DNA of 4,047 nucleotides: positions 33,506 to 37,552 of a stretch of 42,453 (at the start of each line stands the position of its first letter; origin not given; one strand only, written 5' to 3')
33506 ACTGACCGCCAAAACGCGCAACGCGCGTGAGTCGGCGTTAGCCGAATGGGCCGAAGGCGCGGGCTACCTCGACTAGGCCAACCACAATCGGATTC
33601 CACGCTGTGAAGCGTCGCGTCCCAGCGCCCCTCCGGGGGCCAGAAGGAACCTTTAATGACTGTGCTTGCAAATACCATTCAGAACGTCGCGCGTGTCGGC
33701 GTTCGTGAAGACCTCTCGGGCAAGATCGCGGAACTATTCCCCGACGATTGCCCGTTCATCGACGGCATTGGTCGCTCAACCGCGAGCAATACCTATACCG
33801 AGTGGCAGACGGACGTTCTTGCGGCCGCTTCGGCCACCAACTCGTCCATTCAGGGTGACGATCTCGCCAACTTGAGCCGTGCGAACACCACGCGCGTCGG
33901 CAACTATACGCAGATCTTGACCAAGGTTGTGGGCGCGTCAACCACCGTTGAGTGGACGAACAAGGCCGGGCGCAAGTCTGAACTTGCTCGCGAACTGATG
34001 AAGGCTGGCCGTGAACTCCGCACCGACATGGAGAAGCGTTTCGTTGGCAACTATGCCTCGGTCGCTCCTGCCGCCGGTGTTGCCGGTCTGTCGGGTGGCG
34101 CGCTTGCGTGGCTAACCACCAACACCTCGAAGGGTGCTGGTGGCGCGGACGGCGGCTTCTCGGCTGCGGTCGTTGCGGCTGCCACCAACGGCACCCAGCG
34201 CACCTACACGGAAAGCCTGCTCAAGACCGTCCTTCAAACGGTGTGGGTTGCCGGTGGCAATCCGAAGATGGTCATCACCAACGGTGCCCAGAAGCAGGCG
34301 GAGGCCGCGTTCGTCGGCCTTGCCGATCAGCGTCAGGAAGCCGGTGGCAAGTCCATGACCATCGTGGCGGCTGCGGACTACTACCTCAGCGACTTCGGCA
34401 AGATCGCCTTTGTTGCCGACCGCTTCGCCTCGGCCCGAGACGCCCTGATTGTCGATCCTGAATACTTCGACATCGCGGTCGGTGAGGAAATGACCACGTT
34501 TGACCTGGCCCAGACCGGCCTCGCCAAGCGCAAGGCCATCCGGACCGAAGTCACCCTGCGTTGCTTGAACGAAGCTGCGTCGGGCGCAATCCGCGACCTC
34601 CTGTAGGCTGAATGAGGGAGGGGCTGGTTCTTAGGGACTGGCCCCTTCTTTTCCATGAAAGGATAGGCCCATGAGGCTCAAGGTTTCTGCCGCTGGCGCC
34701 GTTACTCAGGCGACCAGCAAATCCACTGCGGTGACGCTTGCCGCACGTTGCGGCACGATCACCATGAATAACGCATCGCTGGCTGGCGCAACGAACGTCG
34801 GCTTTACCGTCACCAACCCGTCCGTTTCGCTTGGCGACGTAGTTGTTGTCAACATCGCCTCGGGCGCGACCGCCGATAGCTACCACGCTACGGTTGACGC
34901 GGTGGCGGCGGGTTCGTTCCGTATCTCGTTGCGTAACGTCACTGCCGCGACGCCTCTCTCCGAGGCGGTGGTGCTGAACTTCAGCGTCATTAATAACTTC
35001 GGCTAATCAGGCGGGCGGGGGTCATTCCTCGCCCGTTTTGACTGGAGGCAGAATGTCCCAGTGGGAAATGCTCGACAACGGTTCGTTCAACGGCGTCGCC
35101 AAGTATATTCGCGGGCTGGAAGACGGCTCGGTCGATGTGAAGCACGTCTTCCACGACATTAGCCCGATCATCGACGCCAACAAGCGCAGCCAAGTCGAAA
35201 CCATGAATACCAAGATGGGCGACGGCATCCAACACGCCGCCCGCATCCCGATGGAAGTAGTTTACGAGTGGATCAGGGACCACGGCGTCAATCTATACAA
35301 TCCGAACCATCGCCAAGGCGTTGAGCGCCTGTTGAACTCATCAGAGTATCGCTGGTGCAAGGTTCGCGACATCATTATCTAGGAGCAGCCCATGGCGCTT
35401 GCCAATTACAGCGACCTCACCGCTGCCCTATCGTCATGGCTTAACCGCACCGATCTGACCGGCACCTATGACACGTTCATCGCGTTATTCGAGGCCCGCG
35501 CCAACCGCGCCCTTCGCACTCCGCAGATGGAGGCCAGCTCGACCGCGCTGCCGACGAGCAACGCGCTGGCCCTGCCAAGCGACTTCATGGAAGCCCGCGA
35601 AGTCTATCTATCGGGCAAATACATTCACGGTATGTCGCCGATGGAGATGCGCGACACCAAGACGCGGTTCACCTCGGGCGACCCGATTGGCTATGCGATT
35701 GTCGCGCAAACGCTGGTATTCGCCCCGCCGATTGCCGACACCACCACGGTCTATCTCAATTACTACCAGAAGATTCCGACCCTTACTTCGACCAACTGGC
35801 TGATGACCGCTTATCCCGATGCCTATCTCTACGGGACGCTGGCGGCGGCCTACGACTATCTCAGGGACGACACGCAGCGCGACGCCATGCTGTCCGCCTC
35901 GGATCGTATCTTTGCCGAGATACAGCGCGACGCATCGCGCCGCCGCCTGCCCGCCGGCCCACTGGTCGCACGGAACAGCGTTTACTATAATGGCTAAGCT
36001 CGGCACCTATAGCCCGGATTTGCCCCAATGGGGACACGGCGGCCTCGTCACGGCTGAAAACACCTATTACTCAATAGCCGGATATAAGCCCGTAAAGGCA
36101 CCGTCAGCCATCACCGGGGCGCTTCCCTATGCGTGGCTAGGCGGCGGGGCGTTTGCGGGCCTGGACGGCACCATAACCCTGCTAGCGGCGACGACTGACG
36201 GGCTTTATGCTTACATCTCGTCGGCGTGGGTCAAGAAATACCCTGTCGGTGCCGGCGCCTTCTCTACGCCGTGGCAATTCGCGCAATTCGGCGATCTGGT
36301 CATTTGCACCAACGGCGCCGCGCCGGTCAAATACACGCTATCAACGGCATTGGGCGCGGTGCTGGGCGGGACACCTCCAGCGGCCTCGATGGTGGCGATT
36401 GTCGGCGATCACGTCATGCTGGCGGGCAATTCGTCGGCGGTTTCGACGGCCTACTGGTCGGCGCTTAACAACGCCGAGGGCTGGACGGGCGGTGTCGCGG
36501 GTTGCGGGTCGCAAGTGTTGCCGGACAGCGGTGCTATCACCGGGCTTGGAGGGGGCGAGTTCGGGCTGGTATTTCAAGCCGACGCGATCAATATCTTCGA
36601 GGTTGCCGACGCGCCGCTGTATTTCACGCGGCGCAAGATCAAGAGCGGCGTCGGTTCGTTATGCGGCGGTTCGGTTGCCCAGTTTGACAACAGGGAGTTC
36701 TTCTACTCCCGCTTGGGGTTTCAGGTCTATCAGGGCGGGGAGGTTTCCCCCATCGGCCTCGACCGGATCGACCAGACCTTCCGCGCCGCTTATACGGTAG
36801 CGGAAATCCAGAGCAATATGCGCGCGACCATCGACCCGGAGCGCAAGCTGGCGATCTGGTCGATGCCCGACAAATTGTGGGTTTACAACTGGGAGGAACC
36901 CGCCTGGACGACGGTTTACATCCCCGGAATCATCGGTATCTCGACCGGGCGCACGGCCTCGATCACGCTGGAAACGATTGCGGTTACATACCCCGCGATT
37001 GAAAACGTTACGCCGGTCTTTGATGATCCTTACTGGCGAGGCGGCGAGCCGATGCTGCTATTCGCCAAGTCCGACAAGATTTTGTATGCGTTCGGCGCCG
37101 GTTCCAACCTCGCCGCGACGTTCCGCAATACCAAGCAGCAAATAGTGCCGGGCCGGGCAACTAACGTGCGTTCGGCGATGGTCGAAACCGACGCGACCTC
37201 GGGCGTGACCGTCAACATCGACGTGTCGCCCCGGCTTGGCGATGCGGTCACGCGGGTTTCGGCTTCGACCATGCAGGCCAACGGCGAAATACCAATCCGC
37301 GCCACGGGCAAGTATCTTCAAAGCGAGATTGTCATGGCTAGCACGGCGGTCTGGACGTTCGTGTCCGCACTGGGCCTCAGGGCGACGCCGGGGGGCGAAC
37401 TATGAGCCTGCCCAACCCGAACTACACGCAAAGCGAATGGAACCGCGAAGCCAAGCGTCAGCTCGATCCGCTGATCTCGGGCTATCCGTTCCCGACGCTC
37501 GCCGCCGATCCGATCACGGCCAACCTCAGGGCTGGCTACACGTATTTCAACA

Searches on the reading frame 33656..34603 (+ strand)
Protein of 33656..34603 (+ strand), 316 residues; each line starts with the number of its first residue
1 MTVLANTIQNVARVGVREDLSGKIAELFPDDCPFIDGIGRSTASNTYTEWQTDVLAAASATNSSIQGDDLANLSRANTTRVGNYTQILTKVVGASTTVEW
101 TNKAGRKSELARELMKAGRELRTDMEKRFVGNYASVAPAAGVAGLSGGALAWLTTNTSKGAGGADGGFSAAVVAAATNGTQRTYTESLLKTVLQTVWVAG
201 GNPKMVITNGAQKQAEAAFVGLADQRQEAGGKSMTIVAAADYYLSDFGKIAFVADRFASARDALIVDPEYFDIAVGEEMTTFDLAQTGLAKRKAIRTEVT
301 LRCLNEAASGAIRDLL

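Call 49: search_protein_families(library=phrogs, proteins=[window:33656-34603:+], max_evalue=0.00001)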
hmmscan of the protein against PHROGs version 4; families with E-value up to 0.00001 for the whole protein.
window:33656-34603:+ (316 aa): 1 family
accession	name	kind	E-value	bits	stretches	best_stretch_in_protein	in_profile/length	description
phrog_1328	-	head and packaging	1.7e-74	253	1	1-315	3-306/583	major head protein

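Call 66: find_encoding_contigs(protein=window:33656-34603:+, flank=1000, max_places=4)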
Protein window:33656-34603:+ (316 aa): 1 contig read that carries it; 1 place shown.
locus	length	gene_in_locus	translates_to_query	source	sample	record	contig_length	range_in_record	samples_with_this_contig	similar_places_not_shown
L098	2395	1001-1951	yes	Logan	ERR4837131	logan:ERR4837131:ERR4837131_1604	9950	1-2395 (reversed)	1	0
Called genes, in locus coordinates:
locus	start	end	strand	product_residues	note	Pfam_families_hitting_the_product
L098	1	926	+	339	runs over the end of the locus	-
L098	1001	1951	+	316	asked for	PF17236:SU10_MCP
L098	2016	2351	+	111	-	-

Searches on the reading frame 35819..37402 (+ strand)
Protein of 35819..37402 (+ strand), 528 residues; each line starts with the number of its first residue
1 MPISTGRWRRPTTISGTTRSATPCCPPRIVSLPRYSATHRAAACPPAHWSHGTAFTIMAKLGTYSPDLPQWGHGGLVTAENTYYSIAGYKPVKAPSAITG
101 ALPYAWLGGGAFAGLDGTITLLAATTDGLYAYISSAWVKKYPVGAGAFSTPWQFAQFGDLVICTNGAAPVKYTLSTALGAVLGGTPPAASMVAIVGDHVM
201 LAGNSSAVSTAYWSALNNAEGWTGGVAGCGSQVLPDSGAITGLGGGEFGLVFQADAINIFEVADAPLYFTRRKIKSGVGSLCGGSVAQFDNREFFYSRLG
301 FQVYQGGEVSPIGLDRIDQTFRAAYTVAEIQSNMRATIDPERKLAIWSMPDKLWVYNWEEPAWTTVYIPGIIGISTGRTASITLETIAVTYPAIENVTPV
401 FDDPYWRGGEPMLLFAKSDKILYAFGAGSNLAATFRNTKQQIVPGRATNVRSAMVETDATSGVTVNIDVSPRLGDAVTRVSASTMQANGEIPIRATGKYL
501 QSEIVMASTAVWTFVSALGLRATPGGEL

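Call 49: search_protein_families(library=phrogs, proteins=[window:35819-37402:+], max_evalue=0.00001)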
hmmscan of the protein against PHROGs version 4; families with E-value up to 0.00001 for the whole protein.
window:35819-37402:+ (528 aa): 1 family
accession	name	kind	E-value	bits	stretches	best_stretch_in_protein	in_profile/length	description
phrog_3287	-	head and packaging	6.9e-42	145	1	81-527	39-523/524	virion structural protein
